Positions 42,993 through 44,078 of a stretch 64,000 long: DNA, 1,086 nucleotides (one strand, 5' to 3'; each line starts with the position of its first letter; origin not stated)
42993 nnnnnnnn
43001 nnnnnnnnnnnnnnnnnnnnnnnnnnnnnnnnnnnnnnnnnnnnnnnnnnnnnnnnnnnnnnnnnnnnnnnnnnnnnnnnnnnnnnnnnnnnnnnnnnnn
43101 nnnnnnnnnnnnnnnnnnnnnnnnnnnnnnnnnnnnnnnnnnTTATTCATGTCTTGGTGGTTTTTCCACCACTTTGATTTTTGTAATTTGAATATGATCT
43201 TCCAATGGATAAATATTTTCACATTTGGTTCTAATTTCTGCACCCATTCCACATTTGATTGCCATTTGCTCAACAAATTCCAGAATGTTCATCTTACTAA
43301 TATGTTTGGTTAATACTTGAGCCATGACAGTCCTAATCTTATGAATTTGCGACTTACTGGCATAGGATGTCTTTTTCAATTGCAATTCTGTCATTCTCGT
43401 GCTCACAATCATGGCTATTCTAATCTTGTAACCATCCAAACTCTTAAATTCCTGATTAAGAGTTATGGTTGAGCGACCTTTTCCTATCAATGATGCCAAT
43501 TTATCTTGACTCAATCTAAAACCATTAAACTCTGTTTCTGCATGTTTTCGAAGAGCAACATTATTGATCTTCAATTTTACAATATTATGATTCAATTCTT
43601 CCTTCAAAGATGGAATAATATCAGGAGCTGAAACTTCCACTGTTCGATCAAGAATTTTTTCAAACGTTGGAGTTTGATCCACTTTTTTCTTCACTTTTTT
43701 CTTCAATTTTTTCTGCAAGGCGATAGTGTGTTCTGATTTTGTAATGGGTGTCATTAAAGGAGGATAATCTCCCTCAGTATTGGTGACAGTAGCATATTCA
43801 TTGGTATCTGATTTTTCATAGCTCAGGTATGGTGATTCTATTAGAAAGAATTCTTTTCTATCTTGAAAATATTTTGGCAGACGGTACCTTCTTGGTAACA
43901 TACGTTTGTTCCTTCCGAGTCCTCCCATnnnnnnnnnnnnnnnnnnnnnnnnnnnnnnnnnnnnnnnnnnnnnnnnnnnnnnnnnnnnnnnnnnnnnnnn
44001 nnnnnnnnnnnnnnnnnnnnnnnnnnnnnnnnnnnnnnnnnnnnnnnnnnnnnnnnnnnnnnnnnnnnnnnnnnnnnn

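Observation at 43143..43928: Highly divergent eS1/RPS3A-family paralog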

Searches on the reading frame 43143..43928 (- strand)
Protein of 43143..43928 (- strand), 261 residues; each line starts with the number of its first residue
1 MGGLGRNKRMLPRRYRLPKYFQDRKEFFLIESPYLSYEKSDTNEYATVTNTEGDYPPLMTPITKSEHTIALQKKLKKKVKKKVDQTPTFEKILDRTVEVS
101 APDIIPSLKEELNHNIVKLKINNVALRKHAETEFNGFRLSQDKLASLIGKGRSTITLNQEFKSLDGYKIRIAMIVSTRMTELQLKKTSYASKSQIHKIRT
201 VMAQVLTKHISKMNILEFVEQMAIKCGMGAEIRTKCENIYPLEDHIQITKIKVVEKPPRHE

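Call 3: search_protein_families(library=pfam, proteins=[window:43143-43928:-], max_evalue=10)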
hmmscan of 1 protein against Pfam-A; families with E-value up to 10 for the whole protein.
window:43143-43928:- (261 aa): 2 families
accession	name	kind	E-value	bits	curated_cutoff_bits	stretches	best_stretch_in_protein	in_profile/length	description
PF01015.23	Ribosomal_S3Ae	-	7e-31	107.7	29.3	1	90-257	38-191/191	Ribosomal S3Ae family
PF05812.17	Herpes_BLRF2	-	1.8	9.2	25.8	0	110-131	5-26/119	Herpesvirus BLRF2 protein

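Call 4: search_solved_structures(query=window:43143-43928:-, max_evalue=10, show_alignments=3)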
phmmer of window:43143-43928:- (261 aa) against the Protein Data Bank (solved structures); distinct sequences matched with E-value up to 10: 76 (the best 60 are shown).
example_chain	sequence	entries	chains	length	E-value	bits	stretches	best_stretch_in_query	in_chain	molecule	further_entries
3jbn_B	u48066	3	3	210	1.2e-22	84.2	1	79-258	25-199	40S ribosomal protein eS1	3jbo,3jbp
3j7a_B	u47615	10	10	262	2.6e-22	83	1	79-258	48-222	40S ribosomal protein eS1 | 40S ribosomal protein S3a | Small ribosomal subunit protein eS1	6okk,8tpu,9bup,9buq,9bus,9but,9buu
9axt_AE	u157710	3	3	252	3.2e-22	82.7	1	91-260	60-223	Small ribosomal subunit protein eS1B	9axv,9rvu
6xa1_SB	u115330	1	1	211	3.7e-20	76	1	110-258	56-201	40S ribosomal protein S3a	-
6zvj_p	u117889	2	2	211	3.7e-20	76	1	110-258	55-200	40S ribosomal protein S3a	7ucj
6gz3_BB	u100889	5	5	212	3.7e-20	76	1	110-258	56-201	40S ribosomal protein S3a | ribosomal protein eS1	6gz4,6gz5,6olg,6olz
11hg_AS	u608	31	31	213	3.8e-20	75.9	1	110-258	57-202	40S ribosomal protein S3a | eS1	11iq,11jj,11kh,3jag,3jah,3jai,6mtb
9y49_AB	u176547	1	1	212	3.8e-20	75.9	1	98-258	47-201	40S ribosomal protein S3a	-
6ole_SB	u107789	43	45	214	3.8e-20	75.9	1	110-258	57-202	40S ribosomal protein S3a | Small ribosomal subunit protein eS1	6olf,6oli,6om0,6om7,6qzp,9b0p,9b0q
9y4g_AB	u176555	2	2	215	3.9e-20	75.9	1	110-258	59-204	40S ribosomal protein S3a | Small ribosomal subunit protein eS1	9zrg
9y42_BB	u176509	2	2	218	4e-20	75.9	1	110-258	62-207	40S ribosomal protein S3a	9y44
8q7z_Aa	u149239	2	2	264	4.1e-20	75.8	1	110-258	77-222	Small ribosomal subunit protein eS1 | Ribosomal protein eS1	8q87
8g5z_SB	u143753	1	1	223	4.2e-20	75.8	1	110-258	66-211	40S ribosomal protein S3a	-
7oya_B2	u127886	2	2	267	4.6e-20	75.7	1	98-258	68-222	40S ribosomal protein S3a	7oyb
7oyc_B2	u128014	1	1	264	5.3e-20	75.5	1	110-258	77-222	40S ribosomal protein S3a-A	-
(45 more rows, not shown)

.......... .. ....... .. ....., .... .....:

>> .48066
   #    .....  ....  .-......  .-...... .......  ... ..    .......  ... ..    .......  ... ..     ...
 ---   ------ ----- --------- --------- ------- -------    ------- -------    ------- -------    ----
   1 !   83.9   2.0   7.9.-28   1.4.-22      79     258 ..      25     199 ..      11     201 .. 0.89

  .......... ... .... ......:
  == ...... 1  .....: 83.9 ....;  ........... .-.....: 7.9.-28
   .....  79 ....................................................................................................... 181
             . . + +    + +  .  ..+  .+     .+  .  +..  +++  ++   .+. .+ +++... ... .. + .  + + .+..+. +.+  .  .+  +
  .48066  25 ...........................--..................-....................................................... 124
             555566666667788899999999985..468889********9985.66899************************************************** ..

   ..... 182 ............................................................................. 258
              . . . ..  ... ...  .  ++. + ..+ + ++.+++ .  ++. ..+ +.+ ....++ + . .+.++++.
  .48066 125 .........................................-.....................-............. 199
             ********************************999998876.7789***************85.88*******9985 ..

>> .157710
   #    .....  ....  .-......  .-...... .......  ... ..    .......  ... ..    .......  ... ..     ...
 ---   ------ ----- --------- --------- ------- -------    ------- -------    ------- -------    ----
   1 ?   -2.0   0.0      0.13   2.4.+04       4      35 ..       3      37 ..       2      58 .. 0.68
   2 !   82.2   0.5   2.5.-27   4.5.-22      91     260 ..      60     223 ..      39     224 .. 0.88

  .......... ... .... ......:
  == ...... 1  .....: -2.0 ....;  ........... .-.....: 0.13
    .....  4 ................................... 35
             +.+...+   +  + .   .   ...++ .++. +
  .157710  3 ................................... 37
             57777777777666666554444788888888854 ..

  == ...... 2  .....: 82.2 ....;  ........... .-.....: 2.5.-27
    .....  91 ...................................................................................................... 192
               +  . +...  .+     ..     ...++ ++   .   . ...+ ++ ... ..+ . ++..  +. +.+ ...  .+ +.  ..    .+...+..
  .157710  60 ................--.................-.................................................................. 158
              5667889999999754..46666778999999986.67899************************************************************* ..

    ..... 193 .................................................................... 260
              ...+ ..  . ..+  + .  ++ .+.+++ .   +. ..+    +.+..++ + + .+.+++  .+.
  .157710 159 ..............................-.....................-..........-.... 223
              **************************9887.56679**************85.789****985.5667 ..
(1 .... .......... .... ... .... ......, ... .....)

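Call 6: find_homologous_proteins(query=window:43143-43928:-)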
Query window:43143-43928:- (261 aa): 3 proteins with E <= 0.001 among 265 candidates.
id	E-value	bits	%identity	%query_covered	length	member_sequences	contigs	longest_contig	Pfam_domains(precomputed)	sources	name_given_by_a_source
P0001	9.9e-166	567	100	100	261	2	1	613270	PF01015.24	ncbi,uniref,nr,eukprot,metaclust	ncbi:predicted protein [Naegleria gruberi]|uniref:Predicted protein n=1 Tax=Naegleria gruberi TaxID=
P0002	2.4e-76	275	67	79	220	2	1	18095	PF01015.24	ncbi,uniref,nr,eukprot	ncbi:predicted protein [Naegleria gruberi]|uniref:Predicted protein n=1 Tax=Naegleria gruberi TaxID=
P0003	1.1e-61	227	49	99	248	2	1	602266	PF01015.24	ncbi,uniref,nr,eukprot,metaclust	ncbi:predicted protein [Naegleria gruberi]|uniref:Predicted protein n=1 Tax=Naegleria gruberi TaxID=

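Call 12: find_encoding_contigs(protein=P0003, flank=6000, max_places=4)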
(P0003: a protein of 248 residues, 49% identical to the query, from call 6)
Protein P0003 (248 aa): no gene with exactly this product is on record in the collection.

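Call 13: find_encoding_contigs(protein=P0002, flank=6000, max_places=4)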
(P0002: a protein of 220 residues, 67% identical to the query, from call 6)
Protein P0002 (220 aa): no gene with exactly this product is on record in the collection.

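Call 14: list_cluster_members(proteins=[P0001, P0002, P0003])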
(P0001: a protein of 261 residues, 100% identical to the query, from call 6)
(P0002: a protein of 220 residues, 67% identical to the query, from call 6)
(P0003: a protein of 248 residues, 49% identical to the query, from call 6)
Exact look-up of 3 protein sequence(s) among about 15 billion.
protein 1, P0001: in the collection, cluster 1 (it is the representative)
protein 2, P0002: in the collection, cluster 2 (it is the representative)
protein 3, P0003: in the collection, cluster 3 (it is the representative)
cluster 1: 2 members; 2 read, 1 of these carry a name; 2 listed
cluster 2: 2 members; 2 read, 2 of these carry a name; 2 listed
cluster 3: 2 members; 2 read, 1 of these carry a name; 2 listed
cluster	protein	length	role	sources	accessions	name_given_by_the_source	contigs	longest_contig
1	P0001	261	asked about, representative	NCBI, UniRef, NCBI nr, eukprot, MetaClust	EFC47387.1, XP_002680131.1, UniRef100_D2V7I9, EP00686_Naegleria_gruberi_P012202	predicted protein [Naegleria gruberi] | Predicted protein n=1 Tax=Naegleria gruberi TaxID=5762 RepID=D2V7I9_NAEGR | uncharacterized protein NAEGRDRAFT_64820 [Naegleria gruberi]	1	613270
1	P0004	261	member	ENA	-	-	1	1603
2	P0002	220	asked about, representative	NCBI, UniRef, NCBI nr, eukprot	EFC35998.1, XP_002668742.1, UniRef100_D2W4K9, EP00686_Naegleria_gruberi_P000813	predicted protein [Naegleria gruberi] | Predicted protein n=1 Tax=Naegleria gruberi TaxID=5762 RepID=D2W4K9_NAEGR | uncharacterized protein NAEGRDRAFT_76343 [Naegleria gruberi]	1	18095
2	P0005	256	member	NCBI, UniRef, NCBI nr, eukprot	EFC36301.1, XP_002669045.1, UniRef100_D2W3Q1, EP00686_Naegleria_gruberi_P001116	predicted protein [Naegleria gruberi] | Predicted protein n=1 Tax=Naegleria gruberi TaxID=5762 RepID=D2W3Q1_NAEGR | uncharacterized protein NAEGRDRAFT_76025 [Naegleria gruberi]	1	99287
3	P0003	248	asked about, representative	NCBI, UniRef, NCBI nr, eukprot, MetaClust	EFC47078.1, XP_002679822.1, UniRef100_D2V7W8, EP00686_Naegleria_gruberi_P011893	predicted protein [Naegleria gruberi] | Predicted protein n=1 Tax=Naegleria gruberi TaxID=5762 RepID=D2V7W8_NAEGR | uncharacterized protein NAEGRDRAFT_64949 [Naegleria gruberi]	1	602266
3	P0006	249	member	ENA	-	-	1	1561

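Call 17: find_encoding_contigs(protein=P0001, flank=3000, max_places=6)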
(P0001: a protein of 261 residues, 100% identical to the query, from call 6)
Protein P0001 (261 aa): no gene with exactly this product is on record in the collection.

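Call 18: find_encoding_contigs(protein=P0004, flank=3000, max_places=4)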
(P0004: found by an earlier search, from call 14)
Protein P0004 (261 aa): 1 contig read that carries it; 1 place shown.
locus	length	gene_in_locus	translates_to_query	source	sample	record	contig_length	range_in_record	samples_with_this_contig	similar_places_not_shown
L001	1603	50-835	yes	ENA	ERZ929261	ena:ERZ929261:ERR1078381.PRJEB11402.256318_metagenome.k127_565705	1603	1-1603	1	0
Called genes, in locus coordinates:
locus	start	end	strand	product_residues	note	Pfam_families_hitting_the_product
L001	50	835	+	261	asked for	PF01015:Ribosomal_S3Ae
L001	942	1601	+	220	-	?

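Call 19: find_encoding_contigs(protein=P0006, flank=3000, max_places=4)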
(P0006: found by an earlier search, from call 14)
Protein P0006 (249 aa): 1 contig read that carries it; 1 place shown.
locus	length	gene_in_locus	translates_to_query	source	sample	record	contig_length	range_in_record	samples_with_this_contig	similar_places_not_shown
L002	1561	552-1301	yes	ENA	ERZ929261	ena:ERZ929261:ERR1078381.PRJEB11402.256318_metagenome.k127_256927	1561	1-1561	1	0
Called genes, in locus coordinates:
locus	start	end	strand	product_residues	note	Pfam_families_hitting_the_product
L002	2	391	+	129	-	?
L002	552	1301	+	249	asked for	PF01015:Ribosomal_S3Ae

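Call 32: search_protein_representatives(alignment_id=A1)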
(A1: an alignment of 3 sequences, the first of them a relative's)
Query: 3 sequences, 255 profile positions. Proteins with E-value up to 0.001 (for the whole library): 655; up to 1e-10: 239; up to 1e-30: 2. The best 150 are listed.
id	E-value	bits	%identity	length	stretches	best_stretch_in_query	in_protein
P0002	6.7e-117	405.7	-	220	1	2-213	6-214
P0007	6.9e-83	294.3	-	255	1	11-251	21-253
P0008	2.0e-23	99.5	-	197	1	104-251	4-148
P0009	3.7e-23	98.5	-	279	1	88-252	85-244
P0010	2.9e-22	95.6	-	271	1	84-252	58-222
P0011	3.5e-22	95.3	-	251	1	103-251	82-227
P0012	6.5e-22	94.5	-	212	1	126-251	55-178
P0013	1.6e-21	93.2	-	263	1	49-252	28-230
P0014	5.1e-21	91.6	-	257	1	44-252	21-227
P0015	5.8e-21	91.4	-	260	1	107-252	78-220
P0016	1.2e-20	90.3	-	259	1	121-252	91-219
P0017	1.3e-20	90.2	-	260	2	113-252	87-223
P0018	3.2e-20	88.9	-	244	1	88-251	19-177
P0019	4.7e-20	88.4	-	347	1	80-251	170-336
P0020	5.0e-20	88.3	-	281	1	102-237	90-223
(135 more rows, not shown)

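Call 34: list_cluster_members(proteins=[P0007, P0008, P0010, P0012, P0013, P0014, P0015, P0016, P0017, P0018])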
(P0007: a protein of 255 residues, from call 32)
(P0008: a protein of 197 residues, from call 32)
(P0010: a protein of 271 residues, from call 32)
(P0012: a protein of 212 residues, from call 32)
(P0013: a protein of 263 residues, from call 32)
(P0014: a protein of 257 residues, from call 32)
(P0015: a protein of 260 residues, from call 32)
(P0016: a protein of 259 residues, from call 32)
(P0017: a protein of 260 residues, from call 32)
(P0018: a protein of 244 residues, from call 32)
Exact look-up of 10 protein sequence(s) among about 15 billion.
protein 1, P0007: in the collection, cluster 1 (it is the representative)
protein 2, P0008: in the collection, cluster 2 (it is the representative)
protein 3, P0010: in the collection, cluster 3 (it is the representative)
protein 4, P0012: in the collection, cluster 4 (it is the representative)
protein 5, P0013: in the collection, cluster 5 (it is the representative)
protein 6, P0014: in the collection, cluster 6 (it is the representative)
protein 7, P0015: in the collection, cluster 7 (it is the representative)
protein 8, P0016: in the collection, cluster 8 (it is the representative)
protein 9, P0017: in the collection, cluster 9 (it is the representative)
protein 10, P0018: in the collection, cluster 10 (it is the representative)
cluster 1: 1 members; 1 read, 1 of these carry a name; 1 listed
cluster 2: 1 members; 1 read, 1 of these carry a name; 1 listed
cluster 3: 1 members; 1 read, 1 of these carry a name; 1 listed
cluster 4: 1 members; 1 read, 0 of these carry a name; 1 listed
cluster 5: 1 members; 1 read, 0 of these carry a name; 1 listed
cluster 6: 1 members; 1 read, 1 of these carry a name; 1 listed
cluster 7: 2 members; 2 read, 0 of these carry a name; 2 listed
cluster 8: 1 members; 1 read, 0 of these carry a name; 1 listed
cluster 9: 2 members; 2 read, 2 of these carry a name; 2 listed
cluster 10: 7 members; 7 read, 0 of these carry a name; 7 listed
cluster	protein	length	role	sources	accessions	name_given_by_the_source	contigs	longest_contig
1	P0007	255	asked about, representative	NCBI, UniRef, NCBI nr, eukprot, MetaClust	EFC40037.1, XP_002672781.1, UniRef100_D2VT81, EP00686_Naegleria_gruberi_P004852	predicted protein [Naegleria gruberi] | Predicted protein n=1 Tax=Naegleria gruberi TaxID=5762 RepID=D2VT81_NAEGR | uncharacterized protein NAEGRDRAFT_72207 [Naegleria gruberi]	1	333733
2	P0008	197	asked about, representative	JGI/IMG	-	small subunit ribosomal protein S3Ae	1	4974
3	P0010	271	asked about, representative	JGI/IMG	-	small subunit ribosomal protein S3Ae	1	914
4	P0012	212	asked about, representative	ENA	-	-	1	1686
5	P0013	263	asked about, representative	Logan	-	-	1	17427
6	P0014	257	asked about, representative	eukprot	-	GHVP01061620.1.p1 GENE.GHVP01061620.1~~GHVP01061620.1.p1 ORF type:complete len:258 ...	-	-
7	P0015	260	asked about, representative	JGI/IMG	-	-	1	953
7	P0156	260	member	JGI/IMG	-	-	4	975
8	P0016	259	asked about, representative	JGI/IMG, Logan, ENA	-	-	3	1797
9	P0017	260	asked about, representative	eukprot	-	 ...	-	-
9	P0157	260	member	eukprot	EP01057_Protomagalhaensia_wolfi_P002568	 ...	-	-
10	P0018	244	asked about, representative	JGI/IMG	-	-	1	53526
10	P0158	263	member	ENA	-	-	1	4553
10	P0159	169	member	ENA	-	-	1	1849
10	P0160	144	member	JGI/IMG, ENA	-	-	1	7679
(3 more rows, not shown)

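Call 36: find_homologous_proteins(query=A2, max_evalue=0.001)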
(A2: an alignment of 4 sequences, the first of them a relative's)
Query A2 (4 sequences) (261 aa, profile of the alignment): 23 proteins with E <= 0.001 among 3557 candidates.
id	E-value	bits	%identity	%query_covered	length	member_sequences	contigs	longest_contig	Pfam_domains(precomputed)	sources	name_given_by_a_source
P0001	2.7e-129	448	100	100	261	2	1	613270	PF01015.24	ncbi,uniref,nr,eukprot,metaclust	ncbi:predicted protein [Naegleria gruberi]|uniref:Predicted protein n=1 Tax=Naegleria gruberi TaxID=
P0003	1.2e-123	429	49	99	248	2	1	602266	PF01015.24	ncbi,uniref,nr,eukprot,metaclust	ncbi:predicted protein [Naegleria gruberi]|uniref:Predicted protein n=1 Tax=Naegleria gruberi TaxID=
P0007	8.0e-119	414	52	98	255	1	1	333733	PF01015.24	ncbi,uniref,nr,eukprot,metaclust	ncbi:predicted protein [Naegleria gruberi]|uniref:Predicted protein n=1 Tax=Naegleria gruberi TaxID=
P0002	9.2e-101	354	67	79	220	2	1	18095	PF01015.24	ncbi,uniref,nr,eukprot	ncbi:predicted protein [Naegleria gruberi]|uniref:Predicted protein n=1 Tax=Naegleria gruberi TaxID=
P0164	6.3e-27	113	36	64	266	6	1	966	PF01015.24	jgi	-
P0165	1.3e-26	112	36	64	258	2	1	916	PF01015.24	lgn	-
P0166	1.0e-25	109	33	64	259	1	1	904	PF01015.24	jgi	jgi:small subunit ribosomal protein S3Ae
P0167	1.5e-25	108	36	64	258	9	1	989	PF01015.24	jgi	-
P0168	1.9e-25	108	35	62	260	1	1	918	PF01015.24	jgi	-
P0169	2.2e-25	107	32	64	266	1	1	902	PF01015.24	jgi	jgi:small subunit ribosomal protein S3Ae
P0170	9.7e-25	105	33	64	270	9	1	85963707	PF01015.24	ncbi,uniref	ncbi:small ribosomal subunit protein eS1-like [Convolutriloba macropyga]|uniref:small ribosomal subu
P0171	1.1e-24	105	35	62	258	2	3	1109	PF01015.24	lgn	-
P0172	1.2e-23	102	35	50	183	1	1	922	PF01015.24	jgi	-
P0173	1.0e-22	99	31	78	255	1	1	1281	PF01015.24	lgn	-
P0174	8.5e-22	96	33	62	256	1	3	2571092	PF01015.24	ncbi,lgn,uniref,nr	ncbi:40S ribosomal protein S1 [Wickerhamiella sorbophila]|uniref:Small ribosomal subunit protein eS1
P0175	2.1e-21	94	29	78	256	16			PF01015.24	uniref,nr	uniref:Small ribosomal subunit protein eS1 n=1 Tax=Entamoeba histolytica TaxID=5759 RepID=A0A060N4F6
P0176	8.6e-21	92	29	64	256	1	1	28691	PF01015.24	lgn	-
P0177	6.3e-19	86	39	46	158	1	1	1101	PF01015.24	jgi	-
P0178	6.9e-19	86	33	62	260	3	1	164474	PF01015.24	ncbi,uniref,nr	ncbi:hypothetical protein SteCoe_1787 [Stentor coeruleus]|uniref:Small ribosomal subunit protein eS1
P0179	1.3e-18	85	31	62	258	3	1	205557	PF01015.24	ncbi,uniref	ncbi:small ribosomal subunit protein eS1-like [Zophobas morio]|uniref:small ribosomal subunit protei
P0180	3.1e-14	71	34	44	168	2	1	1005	PF01015.24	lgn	-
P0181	4.2e-13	67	35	32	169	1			PF01015.24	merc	-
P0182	9.6e-11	60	37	33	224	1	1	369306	PF01015.24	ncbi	ncbi:Small ribosomal subunit protein eS1 [Entamoeba marina]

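Call 37: find_homologous_proteins(query=P0008, max_evalue=1e-20)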
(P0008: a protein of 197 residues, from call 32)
Query P0008 (197 aa): 17 proteins with E <= 1e-20 among 3190 candidates.
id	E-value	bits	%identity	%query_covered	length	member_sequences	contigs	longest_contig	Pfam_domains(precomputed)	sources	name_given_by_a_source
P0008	4.5e-121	419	100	100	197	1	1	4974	PF01015.24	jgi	jgi:small subunit ribosomal protein S3Ae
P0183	1.4e-88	313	80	84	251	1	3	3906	PF01015.24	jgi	jgi:small subunit ribosomal protein S3Ae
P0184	3.5e-53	198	59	81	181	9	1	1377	PF01015.24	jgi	jgi:small subunit ribosomal protein S3Ae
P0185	2.2e-51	192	58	77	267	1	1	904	PF01015.24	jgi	jgi:small subunit ribosomal protein S3Ae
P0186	1.2e-49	186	58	77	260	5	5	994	PF01015.24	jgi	jgi:small subunit ribosomal protein S3Ae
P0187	2.9e-49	185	53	81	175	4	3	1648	PF01015.24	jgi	jgi:small subunit ribosomal protein S3Ae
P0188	3.9e-46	175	50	81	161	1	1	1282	PF01015.24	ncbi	-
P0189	1.4e-45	173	50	81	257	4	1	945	PF01015.24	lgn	-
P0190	1.9e-45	173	50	81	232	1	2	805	PF01015.24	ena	-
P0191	3.3e-45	172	52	79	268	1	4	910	PF01015.24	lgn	-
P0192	1.2e-43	167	44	87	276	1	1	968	PF01015.24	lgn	-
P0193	2.0e-43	166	50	82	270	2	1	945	PF01015.24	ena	-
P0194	2.3e-42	163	49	81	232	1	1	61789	PF01015.24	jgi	jgi:small subunit ribosomal protein S3Ae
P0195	1.6e-38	150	55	67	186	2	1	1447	PF01015.24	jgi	jgi:small subunit ribosomal protein S3Ae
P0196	8.4e-37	145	43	82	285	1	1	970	PF01015.24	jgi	jgi:small subunit ribosomal protein S3Ae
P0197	1.2e-36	144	75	38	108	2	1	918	PF01015.24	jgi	-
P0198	2.3e-27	114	33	79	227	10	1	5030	PF01015.24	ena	-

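Call 48: find_encoding_contigs(protein=P0012, flank=3000, max_places=4)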
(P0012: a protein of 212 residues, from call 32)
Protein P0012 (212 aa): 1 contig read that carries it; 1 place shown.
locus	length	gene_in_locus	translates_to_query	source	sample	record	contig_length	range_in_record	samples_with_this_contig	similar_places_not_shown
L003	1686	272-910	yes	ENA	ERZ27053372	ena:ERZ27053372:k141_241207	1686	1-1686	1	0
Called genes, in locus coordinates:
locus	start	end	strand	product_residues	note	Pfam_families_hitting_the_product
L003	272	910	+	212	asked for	PF01015:Ribosomal_S3Ae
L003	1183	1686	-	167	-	?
